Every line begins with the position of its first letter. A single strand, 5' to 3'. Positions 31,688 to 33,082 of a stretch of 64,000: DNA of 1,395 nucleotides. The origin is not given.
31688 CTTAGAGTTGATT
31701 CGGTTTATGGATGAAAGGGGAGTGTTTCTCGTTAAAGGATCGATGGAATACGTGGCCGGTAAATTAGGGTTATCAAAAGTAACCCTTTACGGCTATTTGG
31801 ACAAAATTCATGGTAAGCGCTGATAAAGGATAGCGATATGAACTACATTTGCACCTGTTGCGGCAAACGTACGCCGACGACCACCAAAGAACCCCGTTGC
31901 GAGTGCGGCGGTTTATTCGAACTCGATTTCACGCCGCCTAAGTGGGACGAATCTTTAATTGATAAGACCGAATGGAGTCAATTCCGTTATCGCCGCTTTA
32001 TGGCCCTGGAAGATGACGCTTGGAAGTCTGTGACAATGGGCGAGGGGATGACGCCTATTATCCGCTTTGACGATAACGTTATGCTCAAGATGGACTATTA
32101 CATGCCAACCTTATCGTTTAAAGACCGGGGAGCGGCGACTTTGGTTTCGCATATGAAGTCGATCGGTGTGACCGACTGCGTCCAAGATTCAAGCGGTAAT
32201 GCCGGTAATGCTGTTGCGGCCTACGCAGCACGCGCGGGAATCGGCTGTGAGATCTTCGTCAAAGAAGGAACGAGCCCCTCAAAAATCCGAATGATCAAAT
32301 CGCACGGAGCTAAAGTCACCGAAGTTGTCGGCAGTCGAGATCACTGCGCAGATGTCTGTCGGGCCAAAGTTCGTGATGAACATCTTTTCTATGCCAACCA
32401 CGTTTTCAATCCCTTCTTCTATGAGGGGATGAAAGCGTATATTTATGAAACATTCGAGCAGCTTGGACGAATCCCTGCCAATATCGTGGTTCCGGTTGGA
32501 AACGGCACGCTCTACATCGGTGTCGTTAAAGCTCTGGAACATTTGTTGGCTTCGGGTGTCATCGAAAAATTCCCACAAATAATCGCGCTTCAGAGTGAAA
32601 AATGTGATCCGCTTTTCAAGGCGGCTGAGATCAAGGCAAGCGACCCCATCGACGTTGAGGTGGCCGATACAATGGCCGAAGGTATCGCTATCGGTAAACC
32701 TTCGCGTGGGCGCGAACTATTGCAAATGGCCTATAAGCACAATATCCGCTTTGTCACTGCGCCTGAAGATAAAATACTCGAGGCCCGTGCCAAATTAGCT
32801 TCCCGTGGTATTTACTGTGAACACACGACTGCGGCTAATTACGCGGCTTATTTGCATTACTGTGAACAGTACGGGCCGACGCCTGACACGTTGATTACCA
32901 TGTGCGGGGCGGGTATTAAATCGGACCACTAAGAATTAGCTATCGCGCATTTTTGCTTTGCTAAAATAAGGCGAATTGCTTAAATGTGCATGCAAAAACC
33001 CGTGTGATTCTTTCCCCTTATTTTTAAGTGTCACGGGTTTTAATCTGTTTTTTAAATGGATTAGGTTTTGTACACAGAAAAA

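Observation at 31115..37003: Possible five-gene unit: YheO-type regulator, ThrC-like PLP enzyme, GltD-like oxidoreductase with NuoF fragment, [FeFe]-hydrogenase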

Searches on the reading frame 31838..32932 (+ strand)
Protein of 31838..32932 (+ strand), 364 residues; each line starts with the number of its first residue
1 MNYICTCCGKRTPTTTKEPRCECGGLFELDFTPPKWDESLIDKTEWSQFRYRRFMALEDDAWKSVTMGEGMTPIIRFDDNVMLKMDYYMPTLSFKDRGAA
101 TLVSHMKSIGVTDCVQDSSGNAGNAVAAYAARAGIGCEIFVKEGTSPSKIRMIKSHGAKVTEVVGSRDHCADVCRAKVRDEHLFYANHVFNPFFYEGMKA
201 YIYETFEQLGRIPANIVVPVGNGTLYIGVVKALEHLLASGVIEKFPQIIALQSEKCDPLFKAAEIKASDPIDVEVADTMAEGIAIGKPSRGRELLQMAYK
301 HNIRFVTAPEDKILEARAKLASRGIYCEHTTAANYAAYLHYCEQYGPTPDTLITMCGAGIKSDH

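Call 3: search_protein_families(library=pfam, proteins=[window:31838-32932:+], max_evalue=0.01)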
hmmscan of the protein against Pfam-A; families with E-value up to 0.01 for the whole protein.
window:31838-32932:+ (364 aa): 1 family
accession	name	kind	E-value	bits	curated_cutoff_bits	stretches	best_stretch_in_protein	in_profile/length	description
PF00291.31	PALP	-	2e-67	228.1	35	1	65-357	1-295/295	Pyridoxal-phosphate dependent enzyme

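Call 4: search_protein_families(library=ncbifam, proteins=[window:31838-32932:+], max_evalue=0.001)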
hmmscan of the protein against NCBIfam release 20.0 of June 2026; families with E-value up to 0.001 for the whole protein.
window:31838-32932:+ (364 aa): 36 families (the best 25 are shown)
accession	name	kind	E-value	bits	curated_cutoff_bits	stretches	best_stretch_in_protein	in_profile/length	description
NF005035.0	PRK06450.1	equivalog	3.1e-75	253.1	301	1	2-362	3-337/338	threonine synthase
NF006205.0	PRK08329.1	equivalog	1.5e-60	205.1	358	1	4-360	3-344/347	threonine synthase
NF006050.0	PRK08197.1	equivalog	6.2e-56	189.9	303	1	4-361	10-383/406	threonine synthase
NF004170.0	PRK05638.1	equivalog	1.1e-47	162.6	421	1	5-362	4-358/442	threonine synthase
TIGR00260.1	thrC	equivalog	4.9e-36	124.6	167.1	1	62-343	13-312/340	threonine synthase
NF006094.0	PRK08246.1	subfamily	2.5e-29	102.7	331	1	79-361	37-305/310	serine/threonine dehydratase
NF004996.0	PRK06381.1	equivalog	4.5e-26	91.6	266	1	79-277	31-231/319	threonine synthase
TIGR01127.1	ilvA_1Cterm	equivalog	2.2e-21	76.3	378.75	1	79-358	15-284/380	threonine ammonia-lyase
NF005292.0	PRK06815.1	equivalog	2.9e-20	72.6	371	1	79-361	36-309/320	threonine/serine dehydratase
NF004771.0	PRK06110.1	equivalog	1.3e-19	70.5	317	1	78-344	35-292/323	threonine dehydratase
NF005680.0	PRK07476.1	equivalog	2.8e-18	65.9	413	1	77-320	36-271/326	hydroxyectoine utilization dehydratase EutB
NF005600.0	PRK07334.1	equivalog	2.2e-16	59.5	496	1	80-360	44-312/408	threonine ammonia-lyase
NF006390.0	PRK08639.1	equivalog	1.6e-15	57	421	1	77-337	38-293/418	threonine ammonia-lyase IlvA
NF006674.0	PRK09224.1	subfamily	1.9e-15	56.5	577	1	76-360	37-314/508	threonine ammonia-lyase IlvA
TIGR01124.1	ilvA_2Cterm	equivalog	1.6e-14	53.4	411.3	1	76-360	29-306/499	threonine ammonia-lyase, biosynthetic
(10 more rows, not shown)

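Call 8: find_homologous_proteins(query=window:31838-32932:+)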
Query window:31838-32932:+ (364 aa): 5695 proteins with E <= 0.001 among 8000 candidates; the best 120 are listed.
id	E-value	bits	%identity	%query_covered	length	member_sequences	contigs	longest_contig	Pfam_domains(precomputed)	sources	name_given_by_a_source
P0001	1.2e-223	760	88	100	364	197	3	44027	PF00291.32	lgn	-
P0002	2.4e-223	759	88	100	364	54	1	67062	PF00291.32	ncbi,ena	-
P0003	4.9e-216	735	85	100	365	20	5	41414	PF00291.32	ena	-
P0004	1.5e-206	704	82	100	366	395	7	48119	PF00291.32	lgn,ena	-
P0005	1.1e-204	698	81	100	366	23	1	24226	PF00291.32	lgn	-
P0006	3.5e-203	693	82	100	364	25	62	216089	PF00291.32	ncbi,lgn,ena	-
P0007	7.0e-203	692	82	100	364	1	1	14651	PF00291.32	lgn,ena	-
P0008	8.0e-202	688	81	100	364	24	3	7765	PF00291.32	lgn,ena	-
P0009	4.2e-201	686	82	100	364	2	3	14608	PF00291.32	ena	-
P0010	8.6e-201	685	80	100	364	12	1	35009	PF00291.32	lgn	-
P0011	3.2e-199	680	79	100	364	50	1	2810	PF00291.32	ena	-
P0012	1.9e-198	677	79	100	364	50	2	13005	PF00291.32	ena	-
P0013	1.4e-197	674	79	100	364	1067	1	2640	PF00291.32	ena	-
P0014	7.5e-197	672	79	100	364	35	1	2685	PF00291.32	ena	-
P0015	1.3e-196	671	80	100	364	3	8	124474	PF00291.32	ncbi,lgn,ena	-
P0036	3.3e-183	627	72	100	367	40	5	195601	PF00291.32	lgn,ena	-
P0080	4.6e-176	604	70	100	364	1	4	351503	PF00291.32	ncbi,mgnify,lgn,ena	mgnify:CR=1 FL=1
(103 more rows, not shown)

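Call 9: find_encoding_contigs(protein=P0006, flank=8000, max_places=4)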
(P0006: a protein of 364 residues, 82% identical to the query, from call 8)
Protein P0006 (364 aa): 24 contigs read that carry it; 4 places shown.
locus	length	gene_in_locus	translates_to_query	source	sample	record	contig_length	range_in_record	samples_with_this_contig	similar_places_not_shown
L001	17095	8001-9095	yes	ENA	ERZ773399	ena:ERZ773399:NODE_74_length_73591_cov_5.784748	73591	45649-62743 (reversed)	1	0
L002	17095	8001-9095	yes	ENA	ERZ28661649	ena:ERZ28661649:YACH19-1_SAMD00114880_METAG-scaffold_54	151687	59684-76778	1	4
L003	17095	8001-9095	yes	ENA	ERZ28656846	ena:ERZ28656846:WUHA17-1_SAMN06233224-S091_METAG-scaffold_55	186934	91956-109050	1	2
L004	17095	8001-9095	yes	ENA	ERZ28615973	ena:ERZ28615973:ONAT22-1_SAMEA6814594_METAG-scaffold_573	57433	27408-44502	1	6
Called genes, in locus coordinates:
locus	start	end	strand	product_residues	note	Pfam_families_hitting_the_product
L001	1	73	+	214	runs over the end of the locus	-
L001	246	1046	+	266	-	PF02567:PhzC-PhzF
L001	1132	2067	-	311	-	PF00126:HTH_1, PF03466:LysR_substrate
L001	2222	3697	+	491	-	PF01946:Thi4 (weak), PF00890:FAD_binding_2, PF01266:DAO, PF03486:HI0933_like, PF07992:Pyr_redox_2 (faint), PF12831:FAD_oxidored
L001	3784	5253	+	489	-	PF00890:FAD_binding_2, PF01266:DAO, PF01946:Thi4 (weak), PF03486:HI0933_like, PF07992:Pyr_redox_2 (weak), PF12831:FAD_oxidored, PF13450:NAD_binding_8 (weak)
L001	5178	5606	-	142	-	-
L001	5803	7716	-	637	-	PF13191:AAA_16 (weak), PF09848:SLFN-g3_helicase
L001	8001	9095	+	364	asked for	PF00291:PALP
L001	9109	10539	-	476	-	PF01554:MatE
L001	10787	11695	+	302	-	PF00142:Fer4_NifH, PF01656:CbiA, PF02374:ArsA_ATPase, PF10609:ParA (weak), PF13614:AAA_31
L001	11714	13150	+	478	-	PF00148:Oxidored_nitro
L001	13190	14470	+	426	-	PF00148:Oxidored_nitro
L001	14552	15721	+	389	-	PF01497:Peripla_BP_2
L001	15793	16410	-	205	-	PF01554:MatE (weak)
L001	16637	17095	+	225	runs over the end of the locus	PF13103:TonB_2 (faint), PF03544:TonB_C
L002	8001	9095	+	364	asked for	PF00291:PALP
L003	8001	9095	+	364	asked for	PF00291:PALP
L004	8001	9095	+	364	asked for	PF00291:PALP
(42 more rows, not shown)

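Call 10: find_encoding_contigs(protein=P0080, flank=8000, max_places=3)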
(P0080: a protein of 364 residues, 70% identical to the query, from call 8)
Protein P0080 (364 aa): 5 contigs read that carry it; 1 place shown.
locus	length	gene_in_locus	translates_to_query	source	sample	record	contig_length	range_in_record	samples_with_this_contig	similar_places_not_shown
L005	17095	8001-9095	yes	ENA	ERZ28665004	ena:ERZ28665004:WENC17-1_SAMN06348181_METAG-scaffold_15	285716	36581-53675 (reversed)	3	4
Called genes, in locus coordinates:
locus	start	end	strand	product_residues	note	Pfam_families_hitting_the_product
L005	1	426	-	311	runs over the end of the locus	PF02016:Peptidase_S66, PF17676:Peptidase_S66C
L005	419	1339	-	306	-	PF00383:dCMP_cyt_deam_1, PF14437:MafB19-deam, PF14439:Bd3614-deam (weak)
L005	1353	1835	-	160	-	PF05656:DUF805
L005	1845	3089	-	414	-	PF01136:Peptidase_U32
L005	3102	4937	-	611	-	PF13510:Fer2_4, PF10588:NADH-G_4Fe-4S_3, PF12838:Fer4_7, PF13187:Fer4_9 (weak), PF00037:Fer4 (weak), PF02906:Fe_hyd_lg_C, PF02256:Fe_hyd_SSU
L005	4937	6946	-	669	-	PF10589:NADH_4Fe-4S, PF14691:Fer4_20, PF01946:Thi4 (faint), PF00070:Pyr_redox (faint), PF01266:DAO (weak), PF07992:Pyr_redox_2, PF13450:NAD_binding_8, PF13738:Pyr_redox_3 (faint)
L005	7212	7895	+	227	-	PF08348:PAS_6, PF13309:HTH_22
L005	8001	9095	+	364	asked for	PF00291:PALP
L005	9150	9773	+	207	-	PF00583:Acetyltransf_1, PF13673:Acetyltransf_10, PF13508:Acetyltransf_7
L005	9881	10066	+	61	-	PF00890:FAD_binding_2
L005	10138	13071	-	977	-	PF09346:SMI1_KNR4, PF14568:SUKH_6, PF05076:SUFU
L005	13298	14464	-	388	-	PF00465:Fe-ADH, PF13685:Fe-ADH_2, PF25137:ADH_Fe_C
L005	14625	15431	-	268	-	PF00588:SpoU_methylase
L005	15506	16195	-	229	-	PF01351:RNase_HII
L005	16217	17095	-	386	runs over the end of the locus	PF02684:LpxB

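Call 11: find_encoding_contigs(protein=P0036, flank=8000, max_places=3)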
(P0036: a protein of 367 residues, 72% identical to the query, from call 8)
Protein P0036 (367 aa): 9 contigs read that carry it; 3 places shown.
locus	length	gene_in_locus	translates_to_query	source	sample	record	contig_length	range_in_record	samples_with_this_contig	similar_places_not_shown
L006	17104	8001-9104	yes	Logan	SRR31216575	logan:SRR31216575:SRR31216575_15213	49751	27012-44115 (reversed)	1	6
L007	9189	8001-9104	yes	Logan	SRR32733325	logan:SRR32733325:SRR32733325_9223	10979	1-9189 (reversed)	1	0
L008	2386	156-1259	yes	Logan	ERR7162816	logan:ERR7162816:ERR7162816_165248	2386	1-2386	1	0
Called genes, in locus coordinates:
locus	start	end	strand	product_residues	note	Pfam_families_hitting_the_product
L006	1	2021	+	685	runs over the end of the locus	PF00005:ABC_tran, PF02463:SMC_N (faint), PF03193:RsgA_GTPase (faint), PF13555:AAA_29 (faint), PF20703:nSTAND1 (faint), PF08352:oligo_HPY, PF00005:ABC_tran, PF08352:oligo_HPY, +4 more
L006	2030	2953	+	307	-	PF19300:BPD_transp_1_N, PF00528:BPD_transp_1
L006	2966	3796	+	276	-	PF12911:OppC_N (weak), PF00528:BPD_transp_1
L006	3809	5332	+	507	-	PF01663:Phosphodiest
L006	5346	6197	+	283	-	PF00702:Hydrolase, PF12710:HAD, PF08282:Hydrolase_3 (weak)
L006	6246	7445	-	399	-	PF01546:Peptidase_M20, PF07687:M20_dimer (weak)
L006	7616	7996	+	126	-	PF01042:Ribonuc_L-PSP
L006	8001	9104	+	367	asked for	PF00291:PALP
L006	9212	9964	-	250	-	PF12724:Flavodoxin_5 (weak), PF00037:Fer4 (weak), PF12797:Fer4_2 (faint), PF13237:Fer4_10 (weak), PF12837:Fer4_6 (faint), PF12838:Fer4_7 (weak), PF13187:Fer4_9 (weak), PF13484:Fer4_16 (faint)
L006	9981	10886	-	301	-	-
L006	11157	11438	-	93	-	-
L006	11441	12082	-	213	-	PF00142:Fer4_NifH (weak), PF01656:CbiA, PF02374:ArsA_ATPase, PF06564:CBP_BcsQ (faint), PF07015:VirC1, PF09140:MipZ (weak), PF10609:ParA, PF13614:AAA_31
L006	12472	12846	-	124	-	PF04386:SspB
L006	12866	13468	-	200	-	PF00462:Glutaredoxin (faint), PF02798:GST_N, PF13417:GST_N_3, PF22441:CLIC-like_N (faint), PF13409:GST_N_2, PF13410:GST_C_2 (weak), PF00043:GST_C (weak)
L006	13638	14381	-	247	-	PF01784:DUF34_NIF3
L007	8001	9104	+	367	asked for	PF00291:PALP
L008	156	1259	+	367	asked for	PF00291:PALP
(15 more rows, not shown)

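Call 14: search_solved_structures(query=window:31838-32932:+, max_evalue=0.00001)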
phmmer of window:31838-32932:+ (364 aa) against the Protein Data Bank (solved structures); distinct sequences matched with E-value up to 0.00001: 26.
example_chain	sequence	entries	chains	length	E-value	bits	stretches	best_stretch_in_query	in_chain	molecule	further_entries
2d1f_A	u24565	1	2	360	3.6e-30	108.7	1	51-361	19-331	Threonine synthase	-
2zsj_A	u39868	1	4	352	2.6e-27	99.3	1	50-344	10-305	Threonine synthase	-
6cgq_A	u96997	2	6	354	2.4e-23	86.2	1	50-347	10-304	Threonine synthase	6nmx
1uim_A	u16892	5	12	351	1.3e-20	77.2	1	81-362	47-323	Threonine Synthase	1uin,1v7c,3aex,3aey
1pwe_A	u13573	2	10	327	2.4e-16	63.2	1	79-314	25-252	L-serine dehydratase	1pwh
1e5x_A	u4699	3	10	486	2.1e-15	60.1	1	90-361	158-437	THREONINE SYNTHASE | THREONINE SYNTHASE 1, CHLOROPLASTIC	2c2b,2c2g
4h27_A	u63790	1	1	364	4.8e-15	58.9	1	79-331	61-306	L-serine dehydratase/L-threonine deaminase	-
1p5j_A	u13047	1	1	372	7.3e-14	55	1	79-307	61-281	L-serine dehydratase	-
43cq_A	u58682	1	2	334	6e-10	42.2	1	75-319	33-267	L-threonine dehydratase biosynthetic IlvA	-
8zkv_A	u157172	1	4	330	6e-10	42.2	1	75-318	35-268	L-threonine dehydratase biosynthetic IlvA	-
8y1j_A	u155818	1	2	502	7.6e-10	41.8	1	76-320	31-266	L-threonine dehydratase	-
1tdj_A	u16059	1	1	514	1.2e-09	41.2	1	75-317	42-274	BIOSYNTHETIC THREONINE DEAMINASE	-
9d2q_A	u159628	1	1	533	1.3e-09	41.1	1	75-317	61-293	L-threonine dehydratase biosynthetic IlvA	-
2rkb_A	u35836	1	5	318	1.5e-09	40.8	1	81-235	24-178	Serine dehydratase-like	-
1ve5_A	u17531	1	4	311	3e-09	39.9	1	80-354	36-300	Threonine deaminase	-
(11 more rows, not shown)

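Call 15: find_related_loci(query=A1, collection=genome_contigs, flank=10000)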
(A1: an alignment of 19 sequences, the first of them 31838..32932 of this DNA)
Query A1 (364 aa) in genome_contigs; peptide patterns used: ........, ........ (x = any residue, [..] = any of these).
599 stretches matched a pattern (row limit reached: there are more); 557 encode a relative of the query (tblastn E <= 1e-3); the best 80 are kept; 80 distinct loci.
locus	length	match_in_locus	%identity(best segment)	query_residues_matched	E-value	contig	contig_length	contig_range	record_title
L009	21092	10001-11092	96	1-364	0e+0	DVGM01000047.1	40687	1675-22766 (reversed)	MAG TPA_asm: Candidatus Aphodousia faecalis isolate ChiW13-1064 ChiW13__C136446_L40687_SRR5514886, whole genome shotgun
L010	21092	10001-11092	90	1-364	0e+0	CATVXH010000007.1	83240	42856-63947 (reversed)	MAG TPA_asm: uncultured Sutterella sp. isolate ERR9353858_bin.29_MetaWRAP_v1.3_MAG genome assembly, contig: ERZ18534357.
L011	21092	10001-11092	90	1-364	0e+0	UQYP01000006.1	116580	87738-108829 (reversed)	uncultured Sutterella sp. isolate UMGS767 genome assembly, contig: NODE_64_length_116580_cov_9.495894, whole genome shot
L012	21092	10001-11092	89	1-364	0e+0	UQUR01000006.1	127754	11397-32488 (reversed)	uncultured Sutterella sp. isolate UMGS665 genome assembly, contig: NODE_68_length_127754_cov_4.980846, whole genome shot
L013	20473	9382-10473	88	1-364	0e+0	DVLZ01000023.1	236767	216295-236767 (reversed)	MAG TPA_asm: Candidatus Aphodousia faecavium isolate 10345 CHK104__C498840_L236767_ERR2241852, whole genome shotgun sequ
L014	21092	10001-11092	87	1-364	0e+0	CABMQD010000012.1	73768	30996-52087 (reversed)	MAG: uncultured Sutterella sp. isolate MGYG-HGUT-02591 genome assembly, contig: GUT_GENOME152800_12, whole genome shotgu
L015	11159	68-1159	85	1-364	0e+0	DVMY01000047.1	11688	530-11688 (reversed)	MAG TPA_asm: Candidatus Aphodousia faecigallinarum isolate 7463 CHK116__C128655_L11688_ERR2241864, whole genome shotgun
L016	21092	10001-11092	81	1-364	0e+0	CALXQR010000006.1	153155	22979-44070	MAG: uncultured Burkholderiaceae bacterium isolate BRZ_EI__bin71 genome assembly, contig: BRZ_EI__NODE_136_length_153155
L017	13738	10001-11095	78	1-364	0e+0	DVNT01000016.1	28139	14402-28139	MAG TPA_asm: Candidatus Aphodousia gallistercoris isolate CHK121-301 CHK121__C93486_L28139_ERR2241889, whole genome shot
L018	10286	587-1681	78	1-364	0e+0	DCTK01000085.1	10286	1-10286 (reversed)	MAG TPA_asm: Sutterella sp. UBA1442 UBA1442_contig_30568, whole genome shotgun sequence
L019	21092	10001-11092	77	1-364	0e+0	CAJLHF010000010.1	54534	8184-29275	MAG TPA_asm: uncultured Sutterella sp. isolate ERR1600560-bin.15 genome assembly, contig: NODE_535_length_54534_cov_10.7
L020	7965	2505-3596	80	1-364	0e+0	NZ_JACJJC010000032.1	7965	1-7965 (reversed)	Sutterella massiliensis strain An829 An829_NODE_32_length_7965_cov_90.4037, whole genome shotgun sequence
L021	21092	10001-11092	76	1-364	0e+0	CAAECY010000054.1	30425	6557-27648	MAG TPA_asm: uncultured Sutterella sp., isolate HGM19510, WGS project CAAECY010000000 data, contig: ERS396492_6_k85_6388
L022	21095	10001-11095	76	1-364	0e+0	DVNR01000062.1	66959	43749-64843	MAG TPA_asm: Candidatus Aphodousia faecipullorum isolate CHK135-12538 CHK135__C304600_L66959_ERR2241904, whole genome sh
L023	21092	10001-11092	78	1-364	0e+0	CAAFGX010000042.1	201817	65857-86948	MAG TPA_asm: uncultured Sutterella sp., isolate HGM19486, WGS project CAAFGX010000000 data, contig: SRS144537_2_k99_1671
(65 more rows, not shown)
